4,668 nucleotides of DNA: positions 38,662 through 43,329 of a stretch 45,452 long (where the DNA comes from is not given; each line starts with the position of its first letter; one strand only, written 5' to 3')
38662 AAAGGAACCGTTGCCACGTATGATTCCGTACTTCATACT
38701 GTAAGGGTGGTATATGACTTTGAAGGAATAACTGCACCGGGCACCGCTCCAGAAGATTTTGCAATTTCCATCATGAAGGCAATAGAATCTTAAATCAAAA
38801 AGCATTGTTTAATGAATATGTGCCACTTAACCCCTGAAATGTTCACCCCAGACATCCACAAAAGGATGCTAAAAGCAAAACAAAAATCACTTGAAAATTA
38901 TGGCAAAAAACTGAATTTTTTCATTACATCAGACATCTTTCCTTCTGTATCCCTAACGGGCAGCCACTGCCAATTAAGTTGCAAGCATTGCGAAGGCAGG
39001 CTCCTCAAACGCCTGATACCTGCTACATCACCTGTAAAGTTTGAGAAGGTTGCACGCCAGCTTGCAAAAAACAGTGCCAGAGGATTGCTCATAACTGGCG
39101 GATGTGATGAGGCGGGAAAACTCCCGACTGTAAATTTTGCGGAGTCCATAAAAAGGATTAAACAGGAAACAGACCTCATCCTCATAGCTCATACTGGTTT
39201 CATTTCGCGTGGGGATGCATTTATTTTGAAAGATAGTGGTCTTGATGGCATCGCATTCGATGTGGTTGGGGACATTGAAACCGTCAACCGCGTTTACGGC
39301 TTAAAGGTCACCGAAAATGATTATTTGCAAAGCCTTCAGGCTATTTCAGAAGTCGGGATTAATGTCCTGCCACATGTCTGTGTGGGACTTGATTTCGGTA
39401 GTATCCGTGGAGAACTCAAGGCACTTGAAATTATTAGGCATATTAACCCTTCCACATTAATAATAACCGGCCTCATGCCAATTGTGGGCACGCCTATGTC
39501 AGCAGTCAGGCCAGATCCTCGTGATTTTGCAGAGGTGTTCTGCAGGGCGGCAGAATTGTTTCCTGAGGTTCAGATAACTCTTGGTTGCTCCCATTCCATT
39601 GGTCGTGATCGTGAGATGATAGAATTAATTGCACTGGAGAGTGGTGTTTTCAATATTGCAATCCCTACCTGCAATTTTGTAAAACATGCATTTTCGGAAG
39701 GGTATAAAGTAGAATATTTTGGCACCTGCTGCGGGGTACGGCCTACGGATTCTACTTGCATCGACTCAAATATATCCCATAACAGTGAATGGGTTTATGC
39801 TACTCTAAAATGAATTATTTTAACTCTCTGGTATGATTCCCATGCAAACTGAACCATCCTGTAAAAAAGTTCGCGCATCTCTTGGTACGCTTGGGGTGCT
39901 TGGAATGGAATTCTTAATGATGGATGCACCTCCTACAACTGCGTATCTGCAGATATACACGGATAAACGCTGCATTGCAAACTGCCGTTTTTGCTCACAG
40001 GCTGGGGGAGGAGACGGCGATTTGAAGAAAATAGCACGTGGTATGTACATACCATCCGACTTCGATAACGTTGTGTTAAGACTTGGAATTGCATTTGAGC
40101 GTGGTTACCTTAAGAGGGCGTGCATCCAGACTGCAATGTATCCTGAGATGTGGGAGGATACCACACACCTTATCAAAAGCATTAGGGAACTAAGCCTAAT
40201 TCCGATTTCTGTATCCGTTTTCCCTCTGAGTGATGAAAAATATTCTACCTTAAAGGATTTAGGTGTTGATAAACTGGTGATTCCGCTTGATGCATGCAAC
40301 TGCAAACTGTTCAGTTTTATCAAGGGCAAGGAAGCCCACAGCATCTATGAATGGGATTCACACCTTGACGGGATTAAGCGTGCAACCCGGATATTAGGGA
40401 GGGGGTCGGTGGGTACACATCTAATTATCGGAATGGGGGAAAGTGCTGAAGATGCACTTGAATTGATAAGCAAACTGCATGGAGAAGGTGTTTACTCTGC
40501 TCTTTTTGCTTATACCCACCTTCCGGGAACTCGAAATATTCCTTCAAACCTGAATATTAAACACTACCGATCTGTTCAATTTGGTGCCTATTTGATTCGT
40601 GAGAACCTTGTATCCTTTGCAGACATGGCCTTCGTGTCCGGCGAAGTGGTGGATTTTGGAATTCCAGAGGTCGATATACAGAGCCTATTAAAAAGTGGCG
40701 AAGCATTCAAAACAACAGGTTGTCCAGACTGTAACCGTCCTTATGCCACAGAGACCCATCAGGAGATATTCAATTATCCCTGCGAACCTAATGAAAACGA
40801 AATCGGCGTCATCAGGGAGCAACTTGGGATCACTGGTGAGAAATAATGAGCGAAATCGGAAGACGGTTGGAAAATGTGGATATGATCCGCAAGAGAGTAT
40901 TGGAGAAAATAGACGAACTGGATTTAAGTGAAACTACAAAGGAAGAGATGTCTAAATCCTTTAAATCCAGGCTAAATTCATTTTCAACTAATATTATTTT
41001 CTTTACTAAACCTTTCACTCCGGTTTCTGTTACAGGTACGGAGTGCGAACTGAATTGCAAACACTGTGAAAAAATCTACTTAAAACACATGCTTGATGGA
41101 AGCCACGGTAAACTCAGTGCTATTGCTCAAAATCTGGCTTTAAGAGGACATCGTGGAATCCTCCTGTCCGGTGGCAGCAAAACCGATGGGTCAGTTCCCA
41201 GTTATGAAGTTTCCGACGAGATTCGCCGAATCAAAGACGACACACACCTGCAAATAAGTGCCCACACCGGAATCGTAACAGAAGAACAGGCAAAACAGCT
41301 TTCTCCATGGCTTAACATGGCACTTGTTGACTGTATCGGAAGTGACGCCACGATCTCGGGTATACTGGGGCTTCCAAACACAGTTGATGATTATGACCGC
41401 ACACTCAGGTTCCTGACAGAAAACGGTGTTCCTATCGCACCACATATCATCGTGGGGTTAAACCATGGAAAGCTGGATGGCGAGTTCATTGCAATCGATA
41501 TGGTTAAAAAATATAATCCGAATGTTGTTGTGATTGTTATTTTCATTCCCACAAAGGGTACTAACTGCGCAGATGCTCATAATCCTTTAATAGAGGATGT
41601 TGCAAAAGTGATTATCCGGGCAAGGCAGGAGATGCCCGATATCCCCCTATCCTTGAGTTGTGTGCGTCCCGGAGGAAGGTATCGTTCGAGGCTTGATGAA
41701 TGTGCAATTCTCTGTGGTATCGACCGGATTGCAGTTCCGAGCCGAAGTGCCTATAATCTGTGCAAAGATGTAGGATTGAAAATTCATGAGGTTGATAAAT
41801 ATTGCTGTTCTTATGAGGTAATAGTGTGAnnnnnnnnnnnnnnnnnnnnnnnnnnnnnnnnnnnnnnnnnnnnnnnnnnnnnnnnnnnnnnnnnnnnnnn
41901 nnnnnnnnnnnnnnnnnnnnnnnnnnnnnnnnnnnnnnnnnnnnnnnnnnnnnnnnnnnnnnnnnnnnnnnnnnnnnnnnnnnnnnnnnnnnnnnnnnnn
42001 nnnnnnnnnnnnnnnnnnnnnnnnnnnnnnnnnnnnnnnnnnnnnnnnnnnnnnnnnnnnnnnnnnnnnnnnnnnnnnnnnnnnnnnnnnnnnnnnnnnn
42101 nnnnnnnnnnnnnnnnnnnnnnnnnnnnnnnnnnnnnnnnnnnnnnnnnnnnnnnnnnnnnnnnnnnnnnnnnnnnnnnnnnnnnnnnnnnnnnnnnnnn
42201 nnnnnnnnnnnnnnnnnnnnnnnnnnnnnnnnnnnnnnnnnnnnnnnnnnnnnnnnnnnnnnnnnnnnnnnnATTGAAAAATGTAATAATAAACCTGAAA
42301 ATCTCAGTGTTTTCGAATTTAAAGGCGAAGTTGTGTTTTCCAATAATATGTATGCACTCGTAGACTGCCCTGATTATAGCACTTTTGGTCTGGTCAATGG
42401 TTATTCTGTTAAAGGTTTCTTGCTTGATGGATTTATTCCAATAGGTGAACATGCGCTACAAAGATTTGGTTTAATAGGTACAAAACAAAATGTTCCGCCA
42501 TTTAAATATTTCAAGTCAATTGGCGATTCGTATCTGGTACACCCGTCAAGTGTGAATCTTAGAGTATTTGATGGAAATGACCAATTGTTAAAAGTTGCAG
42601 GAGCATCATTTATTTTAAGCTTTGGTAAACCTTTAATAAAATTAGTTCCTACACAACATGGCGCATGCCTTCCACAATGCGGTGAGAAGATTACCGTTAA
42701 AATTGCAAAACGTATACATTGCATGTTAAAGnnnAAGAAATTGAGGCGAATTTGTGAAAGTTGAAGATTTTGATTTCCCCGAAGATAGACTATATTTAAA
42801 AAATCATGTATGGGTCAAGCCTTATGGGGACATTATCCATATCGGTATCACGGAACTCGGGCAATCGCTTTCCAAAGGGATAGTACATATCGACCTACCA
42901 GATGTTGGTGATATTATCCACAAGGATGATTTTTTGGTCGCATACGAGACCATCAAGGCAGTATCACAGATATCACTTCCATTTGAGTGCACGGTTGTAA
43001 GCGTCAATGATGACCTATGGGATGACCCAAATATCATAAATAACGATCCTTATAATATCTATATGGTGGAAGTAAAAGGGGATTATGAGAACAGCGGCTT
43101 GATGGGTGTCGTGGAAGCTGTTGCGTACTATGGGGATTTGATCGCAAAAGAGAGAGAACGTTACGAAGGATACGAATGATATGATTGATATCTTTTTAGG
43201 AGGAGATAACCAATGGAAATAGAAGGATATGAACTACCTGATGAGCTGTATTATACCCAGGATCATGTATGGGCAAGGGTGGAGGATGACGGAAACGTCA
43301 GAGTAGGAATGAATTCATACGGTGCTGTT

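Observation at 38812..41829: Three radical-SAM genes where the known archaeal lipoyl synthase needs two: a paralogous pair flanking a BioB-like enzyme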

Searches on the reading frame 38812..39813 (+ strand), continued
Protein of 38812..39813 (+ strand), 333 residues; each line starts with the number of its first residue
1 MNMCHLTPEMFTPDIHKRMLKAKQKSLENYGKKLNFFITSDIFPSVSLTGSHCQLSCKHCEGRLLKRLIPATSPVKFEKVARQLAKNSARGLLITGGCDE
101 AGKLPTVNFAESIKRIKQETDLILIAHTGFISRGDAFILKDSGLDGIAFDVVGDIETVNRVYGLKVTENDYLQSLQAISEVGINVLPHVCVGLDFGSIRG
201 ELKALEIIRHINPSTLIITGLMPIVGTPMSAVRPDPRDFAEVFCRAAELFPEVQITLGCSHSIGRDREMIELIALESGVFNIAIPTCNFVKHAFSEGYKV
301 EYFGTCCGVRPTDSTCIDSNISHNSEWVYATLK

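Call 90: search_protein_families(library=pfam, proteins=[L006:12358-13368:-, L009:11656-12207:-, L009:12463-13230:-, L009:13471-13797:-, L009:14185-14595:+, L012:3063-3608:-, L006:6892-7938:+], max_evalue=0.001)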
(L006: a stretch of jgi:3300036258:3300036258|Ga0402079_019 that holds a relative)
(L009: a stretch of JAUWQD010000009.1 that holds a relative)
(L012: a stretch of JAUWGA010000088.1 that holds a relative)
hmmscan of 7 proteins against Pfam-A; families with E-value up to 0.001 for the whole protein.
L006:12358-13368:- (336 aa): 1 family
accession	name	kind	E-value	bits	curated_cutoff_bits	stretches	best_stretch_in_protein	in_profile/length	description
PF13286.11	HD_assoc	-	0.00014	22.7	22.2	0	308-326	72-90/91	Phosphohydrolase-associated domain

L009:11656-12207:- (183 aa): 0 families

L009:12463-13230:- (255 aa): 12 families
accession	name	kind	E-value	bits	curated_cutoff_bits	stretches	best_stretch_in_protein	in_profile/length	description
PF13649.12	Methyltransf_25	-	9.1e-22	78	27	1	47-141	1-96/97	Methyltransferase domain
PF08241.18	Methyltransf_11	-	3.2e-21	76.2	21.2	1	48-145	1-94/95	Methyltransferase domain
PF13847.12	Methyltransf_31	-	4.7e-19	68.9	27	1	47-201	7-145/145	Methyltransferase domain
PF01209.24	Ubie_methyltran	-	1.1e-18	67.8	20.1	1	17-203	19-214/233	ubiE/COQ5 methyltransferase family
PF13489.12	Methyltransf_23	-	1.9e-14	54.2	27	1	26-204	5-161/164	Methyltransferase domain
PF08242.18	Methyltransf_12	-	2.9e-11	44.4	30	1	48-141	1-95/98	Methyltransferase domain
PF02353.26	CMAS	-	1.9e-09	37.7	27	1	41-140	59-158/273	Mycolic acid cyclopropane synthetase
PF03848.20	TehB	-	4.1e-06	26.8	20.4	1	39-92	26-79/193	Tellurite resistance protein TehB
PF09445.16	Methyltransf_15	-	0.00023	21.2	22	1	46-102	3-59/165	RNA cap guanine-N2 methyltransferase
PF01135.25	PCMT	-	0.00026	21.3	20.3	1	42-98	71-130/210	Protein-L-isoaspartate(D-aspartate) O-methyltransferase (PCMT)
PF01170.24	UPF0020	-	0.00026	21.2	22.3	1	61-116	72-127/197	RMKL-like, methyltransferase domain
PF05175.20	MTS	-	0.00049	20.2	23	0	36-97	21-86/170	Methyltransferase small domain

L009:13471-13797:- (108 aa): 0 families

L009:14185-14595:+ (136 aa): 1 family
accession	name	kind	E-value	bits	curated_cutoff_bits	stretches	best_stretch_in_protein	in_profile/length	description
PF01850.27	PIN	-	2.6e-12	47.9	23.6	1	2-119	1-117/120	PIN domain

L012:3063-3608:- (181 aa): 0 families

L006:6892-7938:+ (348 aa): 6 families
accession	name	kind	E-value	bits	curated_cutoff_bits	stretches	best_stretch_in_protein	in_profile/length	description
PF22578.2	GGR_cat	-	5.7e-17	61.8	27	1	154-222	4-72/88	Geranylgeranyl reductase catalytic domain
PF01494.25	FAD_binding_3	-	1.9e-10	41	22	1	131-306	153-340/349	FAD binding domain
PF01266.30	DAO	-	2.1e-09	37.8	27.9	1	92-202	153-271/353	FAD dependent oxidoreductase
PF13450.12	NAD_binding_8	-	5.6e-05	23.8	21.9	1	9-34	3-28/68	NAD(P)-binding Rossmann-like domain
PF05834.18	Lycopene_cycl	-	0.00018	21.1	23.4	0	236-295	240-300/380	Lycopene cyclase protein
PF04820.20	Trp_halogenase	-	0.00021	20.8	21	0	5-34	2-35/458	Tryptophan halogenase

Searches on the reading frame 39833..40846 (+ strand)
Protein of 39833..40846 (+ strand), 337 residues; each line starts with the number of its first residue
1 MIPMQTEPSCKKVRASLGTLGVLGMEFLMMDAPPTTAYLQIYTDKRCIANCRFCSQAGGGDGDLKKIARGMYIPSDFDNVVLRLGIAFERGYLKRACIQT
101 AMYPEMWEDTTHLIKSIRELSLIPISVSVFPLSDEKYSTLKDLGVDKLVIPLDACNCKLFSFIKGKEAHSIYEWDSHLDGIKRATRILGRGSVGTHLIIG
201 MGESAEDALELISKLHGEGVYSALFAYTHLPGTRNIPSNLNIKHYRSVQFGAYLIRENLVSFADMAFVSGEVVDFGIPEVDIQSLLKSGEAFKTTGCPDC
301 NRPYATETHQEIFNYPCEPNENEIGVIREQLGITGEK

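Call 3: search_protein_families(library=pfam, proteins=[window:39833-40846:+], max_evalue=0.01)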
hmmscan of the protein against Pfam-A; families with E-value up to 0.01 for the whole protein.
window:39833-40846:+ (337 aa): 1 family
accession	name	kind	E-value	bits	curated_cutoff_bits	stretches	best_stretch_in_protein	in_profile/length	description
PF04055.27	Radical_SAM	-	2.1e-11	44.7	29.5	1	46-213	6-164/166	Radical SAM superfamily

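Call 4: search_protein_families(library=ncbifam, proteins=[window:39833-40846:+], max_evalue=0.01)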
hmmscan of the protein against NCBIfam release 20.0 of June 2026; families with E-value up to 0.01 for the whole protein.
window:39833-40846:+ (337 aa): 6 families
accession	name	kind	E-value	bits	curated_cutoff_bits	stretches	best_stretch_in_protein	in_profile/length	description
NF053743.1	LipS2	equivalog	4.8e-80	269.1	270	1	13-316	1-292/292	LipS2 family lipoyl synthase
TIGR00433.2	bioB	equivalog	1.2e-09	37.8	225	1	45-221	49-214/307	biotin synthase BioB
TIGR04043.1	rSAM_MSMEG_0568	hypoth_equivalog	6.8e-09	35.1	303.7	1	114-233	185-303/354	MSMEG_0568 family radical SAM protein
NF045502.1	variant_rSAM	domain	4.1e-07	29.3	125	1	85-233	177-331/357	radical SAM protein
NF001199.0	PRK00164.2-1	equivalog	0.00062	19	231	1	39-186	14-147/308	GTP 3',8-cyclase MoaA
TIGR02351.2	thiH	equivalog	0.0051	15.9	380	0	122-211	150-236/364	2-iminoacetate synthase ThiH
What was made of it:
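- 39833..40846 (+): LipS2: radical-SAM enzyme expected to insert sulfur at C8 (337 aa). NCBIfam LipS2 scores 269.1 bits against a cut-off of 270 (call 4).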

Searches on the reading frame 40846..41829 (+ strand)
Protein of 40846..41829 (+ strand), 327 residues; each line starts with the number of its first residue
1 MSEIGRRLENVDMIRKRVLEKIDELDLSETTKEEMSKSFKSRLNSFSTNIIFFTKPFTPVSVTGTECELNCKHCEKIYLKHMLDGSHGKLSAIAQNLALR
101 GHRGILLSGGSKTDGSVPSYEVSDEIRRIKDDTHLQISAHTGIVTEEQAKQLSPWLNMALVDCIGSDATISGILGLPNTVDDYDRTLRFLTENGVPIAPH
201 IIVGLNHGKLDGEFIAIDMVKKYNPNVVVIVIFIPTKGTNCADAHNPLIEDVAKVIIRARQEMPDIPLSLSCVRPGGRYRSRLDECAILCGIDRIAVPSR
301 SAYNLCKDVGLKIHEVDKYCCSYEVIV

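Call 3: search_protein_families(library=pfam, proteins=[window:40846-41829:+], max_evalue=0.01)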
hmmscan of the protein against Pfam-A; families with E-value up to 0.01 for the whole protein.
window:40846-41829:+ (327 aa): 1 family
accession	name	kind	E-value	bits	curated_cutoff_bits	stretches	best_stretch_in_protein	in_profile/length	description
PF04055.27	Radical_SAM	-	0.00022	21.9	29.5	1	63-206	3-152/166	Radical SAM superfamily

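Call 4: search_protein_families(library=ncbifam, proteins=[window:40846-41829:+], max_evalue=0.01)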
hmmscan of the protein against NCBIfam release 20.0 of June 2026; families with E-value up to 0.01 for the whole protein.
window:40846-41829:+ (327 aa): 5 families
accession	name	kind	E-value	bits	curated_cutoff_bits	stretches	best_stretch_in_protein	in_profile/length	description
NF053742.1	LipS1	equivalog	9.5e-74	248.4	230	1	55-321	5-268/268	LipS1 family lipoyl synthase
TIGR00433.2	bioB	equivalog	1.4e-07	31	225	1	104-293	95-279/307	biotin synthase BioB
NF053743.1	LipS2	equivalog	0.0017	17.8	270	0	121-252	91-221/292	LipS2 family lipoyl synthase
TIGR02495.1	NrdG2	equivalog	0.0053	16.1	131.15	0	67-194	26-154/193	anaerobic ribonucleoside-triphosphate reductase activating protein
TIGR03910.1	pyrrolys_PylB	equivalog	0.0081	15.1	348.2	0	65-270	64-277/347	methylornithine synthase PylB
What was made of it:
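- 40846..41829 (+): LipS1b: canonical-type LipS1 radical-SAM sulfur insertase (327 aa). NCBIfam LipS1 scores 248.4 bits, above the cut-off of 230 (call 4).
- On LipS1 family lipoyl synthase (NCBIfam NF053742): Result for LipS1b (40846-41829): 248.4 bits over model positions 5-268 (call 4).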

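Call 22: find_homologous_proteins(query=window:40846-41829:+, max_evalue=1e-10)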
Query window:40846-41829:+ (327 aa): 394 proteins with E <= 1e-10 among 2654 candidates; the best 120 are listed.
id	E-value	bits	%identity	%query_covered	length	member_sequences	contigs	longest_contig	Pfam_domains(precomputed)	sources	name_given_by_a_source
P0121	1.3e-210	716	96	100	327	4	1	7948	-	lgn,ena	-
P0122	1.2e-188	644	86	100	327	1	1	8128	PF04055.28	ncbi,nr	ncbi:MAG: hypothetical protein JXA98_04825 [Methanosarcinaceae archaeon]|nr:hypothetical protein [Me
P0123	4.4e-188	642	87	100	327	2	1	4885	-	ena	-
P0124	1.4e-151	522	74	94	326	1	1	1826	-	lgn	-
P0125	6.8e-151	520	74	94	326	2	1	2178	-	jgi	jgi:uncharacterized radical SAM superfamily protein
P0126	3.1e-150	518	74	94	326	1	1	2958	-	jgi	jgi:uncharacterized radical SAM superfamily protein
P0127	4.2e-150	517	74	94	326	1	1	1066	-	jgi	jgi:lipoyl synthase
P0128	1.5e-149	515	73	94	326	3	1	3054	-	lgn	-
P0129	2.9e-149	515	73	94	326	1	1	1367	-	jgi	jgi:uncharacterized radical SAM superfamily protein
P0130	6.5e-149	513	73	94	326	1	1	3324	-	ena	-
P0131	1.7e-148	512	74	94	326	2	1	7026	-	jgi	jgi:hypothetical protein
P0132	2.4e-148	512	74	94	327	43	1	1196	-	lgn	-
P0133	3.0e-148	511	73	94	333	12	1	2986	-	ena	-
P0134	3.2e-147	508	73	94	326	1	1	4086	-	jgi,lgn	-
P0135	4.8e-147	507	73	94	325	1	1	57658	-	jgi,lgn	jgi:hypothetical protein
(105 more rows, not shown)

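Call 42: search_protein_representatives(protein=window:40846-41829:+)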
Query: 327 residues. Proteins with E-value up to 0.001 (for the whole library): 877; up to 1e-10: 681; up to 1e-30: 290. The best 150 are listed.
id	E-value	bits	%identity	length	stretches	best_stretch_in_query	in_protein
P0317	2.2e-101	355.5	56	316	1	20-323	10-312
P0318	1.1e-68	248.0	52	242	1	22-256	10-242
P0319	8.3e-67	241.9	54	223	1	105-323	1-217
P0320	1.2e-61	224.9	51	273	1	31-272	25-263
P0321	1.3e-60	221.6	68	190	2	113-204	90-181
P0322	3.7e-60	220.1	40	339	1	35-321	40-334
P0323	1.7e-58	214.6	63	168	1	158-325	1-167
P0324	2.4e-57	210.8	39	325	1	48-324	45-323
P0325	3.7e-55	203.7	38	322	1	32-322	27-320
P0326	1.8e-53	198.1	39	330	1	21-322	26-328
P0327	5.0e-53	196.7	38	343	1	47-322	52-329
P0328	9.0e-53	195.8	38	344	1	38-322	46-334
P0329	3.5e-52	193.9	38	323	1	37-322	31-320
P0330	9.5e-52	192.4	38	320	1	45-322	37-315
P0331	1.6e-51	191.7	46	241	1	35-246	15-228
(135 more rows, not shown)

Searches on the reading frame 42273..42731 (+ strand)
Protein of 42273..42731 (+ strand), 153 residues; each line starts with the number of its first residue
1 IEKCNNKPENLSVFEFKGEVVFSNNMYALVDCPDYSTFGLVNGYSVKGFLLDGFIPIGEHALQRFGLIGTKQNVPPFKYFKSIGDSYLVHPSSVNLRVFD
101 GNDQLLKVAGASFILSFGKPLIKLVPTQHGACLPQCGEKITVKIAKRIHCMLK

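Call 80: predict_structure(alignment_id=A3)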
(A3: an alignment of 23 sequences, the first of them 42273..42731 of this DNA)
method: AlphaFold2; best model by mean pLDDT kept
length: 153 residues; sequences in the alignment: 23
mean_pLDDT: 87.2   pTM: 0.82
mean pLDDT of the five models: 87.2, 86.9, 86.5, 85.7, 85.0
residues with pLDDT >= 90: 106; 70-90: 31; 50-70: 4; < 50: 12
segments of 3 or more residues with pLDDT < 50: 1-9, 151-153
pLDDT, mean of each block of 10 residues (from residue 1): 42 91 97 87 93 90 85 88 93 93 95 92 93 96 86 46
secondary structure, 60 per line:
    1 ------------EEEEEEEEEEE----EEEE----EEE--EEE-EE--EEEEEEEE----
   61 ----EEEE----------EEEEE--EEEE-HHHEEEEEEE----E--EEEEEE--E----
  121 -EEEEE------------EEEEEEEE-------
elements in order: E13-23 E28-31 E36-38 E41-43 E49-56 E65-68 E79-83 E86-89 E94-100 E108-113 E122-126 E139-146

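Call 84: fold_search(model_id=the predicted structure, library=pdb)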
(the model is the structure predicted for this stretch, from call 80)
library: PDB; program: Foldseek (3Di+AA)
matches with E <= 10: 744; with E <= 0.001: 0
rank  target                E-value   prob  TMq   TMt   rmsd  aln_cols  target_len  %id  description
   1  5flm_H                4.8e-02  0.14  0.19  0.19  15.8       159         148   16  Structure of transcribing mammalian RNA polymerase II (released 2016-01-20)
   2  1g43                  5.0e-02  0.11  0.16  0.16  18.6       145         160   11  CRYSTAL STRUCTURE OF A FAMILY IIIA CBD FROM CLOSTRIDIUM CELLULOLYTICUM (released 2000-12-01)
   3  7eu1_H                6.9e-02  0.12  0.18  0.19  15.7       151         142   12  The cryo-EM structure of A. thaliana Pol IV-RDR2 holoenzyme (released 2021-12-29)
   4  6drd_H                7.6e-02  0.11  0.17  0.18  16.1       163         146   10  RNA Pol II(G) (released 2018-10-17)
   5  2q30_B                8.0e-02  0.10  0.12  0.16  16.3       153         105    8  Crystal structure of a rmlc-like cupin protein (dde_2303) from desulfovibrio desulfuricans subsp. at 1.94 A resolution (released 2007-06-19)
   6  4ue0_A                9.9e-02  0.14  0.19  0.21  11.4       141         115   10  Structure of the bovine atadenovirus type 4 fibre head protein (released 2015-06-03)
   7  2q30_A                1.2e-01  0.07  0.10  0.13  15.7       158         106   10  Crystal structure of a rmlc-like cupin protein (dde_2303) from desulfovibrio desulfuricans subsp. at 1.94 A resolution (released 2007-06-19)
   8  2q30_E                1.2e-01  0.08  0.12  0.15  15.6       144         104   10  Crystal structure of a rmlc-like cupin protein (dde_2303) from desulfovibrio desulfuricans subsp. at 1.94 A resolution (released 2007-06-19)
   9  9rkv_M                1.3e-01  0.12  0.19  0.08  15.5       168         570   12  Agrobacterium phage 7-7-1 tail fibers (released 2025-12-10)
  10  4c2m_H                1.4e-01  0.08  0.15  0.17  15.2       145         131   13  Structure of RNA polymerase I at 2.8 A resolution (released 2013-10-23)
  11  8pvs_A                1.6e-01  0.54  0.26  0.07  11.1       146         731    8  Targeting extended blood antigens by Akkermansia muciniphila enzymes unveils a missing link for generating universal d (released 2024-02-28)
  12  2bsf                  1.6e-01  0.16  0.20  0.21  11.0       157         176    9  Structure of the C-terminal receptor-binding domain of avian reovirus fibre sigmaC, Zn crystal form. (released 2005-11-03)
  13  9mu9_H                1.7e-01  0.09  0.18  0.19  15.5       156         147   11  Structure of a native Drosophila melanogaster Nucleosome Elongation Complex (Pol II EC-nucleosome). Composite map (released 2025-02-19)
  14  8him_H                1.9e-01  0.07  0.16  0.17  15.4       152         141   10  A cryo-EM structure of B. oleracea RNA polymerase V elongation complex at 2.73 Angstrom (released 2023-03-22)
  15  9beu_B                2.0e-01  0.69  0.33  0.11   6.9       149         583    9  Structure of GH110B in complex with a lambda-carrageenan oligosaccharide (released 2025-08-27)
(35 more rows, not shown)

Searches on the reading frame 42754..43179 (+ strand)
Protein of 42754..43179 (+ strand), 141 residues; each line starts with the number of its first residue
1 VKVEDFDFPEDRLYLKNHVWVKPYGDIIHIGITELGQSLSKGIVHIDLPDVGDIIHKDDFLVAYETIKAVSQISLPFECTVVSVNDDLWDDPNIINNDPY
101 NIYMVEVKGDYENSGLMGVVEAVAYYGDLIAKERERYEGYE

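Call 3: search_protein_families(library=pfam, proteins=[window:42754-43179:+], max_evalue=0.01)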
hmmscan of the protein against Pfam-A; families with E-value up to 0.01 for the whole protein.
window:42754-43179:+ (141 aa): 2 families
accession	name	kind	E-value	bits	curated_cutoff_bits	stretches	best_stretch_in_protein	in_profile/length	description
PF01597.25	GCV_H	-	4.4e-23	81.9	22.2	1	13-117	2-110/122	Glycine cleavage H-protein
PF05693.19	Glycogen_syn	-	0.0092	15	27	0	15-92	350-425/639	Glycogen synthase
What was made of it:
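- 42754..43179 (+): GcvH1: type-1 GcvH-like lipoyl carrier (141 aa), lipoyl-lysine motif YETIKAV. Pfam GCV_H, E=4e-23 (call 3).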

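Call 4: search_protein_families(library=ncbifam, proteins=[window:42754-43179:+], max_evalue=0.01)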
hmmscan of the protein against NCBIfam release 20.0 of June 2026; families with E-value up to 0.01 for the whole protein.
window:42754-43179:+ (141 aa): 5 families
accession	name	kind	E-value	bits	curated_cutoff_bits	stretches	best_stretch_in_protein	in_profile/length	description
NF002270.0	PRK01202.1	subfamily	3e-26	91.7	117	1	7-124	3-121/129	glycine cleavage system protein GcvH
TIGR00527.1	gcvH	equivalog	1.9e-23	82.9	115.85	1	8-125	2-121/129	glycine cleavage system protein GcvH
TIGR03077.1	not_gcvH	equivalog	7.2e-13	48.5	144.05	1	16-101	4-90/110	glycine cleavage protein H-like protein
NF045810.1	GcvH_rel_desulf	equivalog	3.7e-08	33.3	150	1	6-128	10-134/167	GcvH-related protein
TIGR01347.1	sucB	equivalog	0.0088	15.3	378.65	1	29-85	2-58/404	dihydrolipoyllysine-residue succinyltransferase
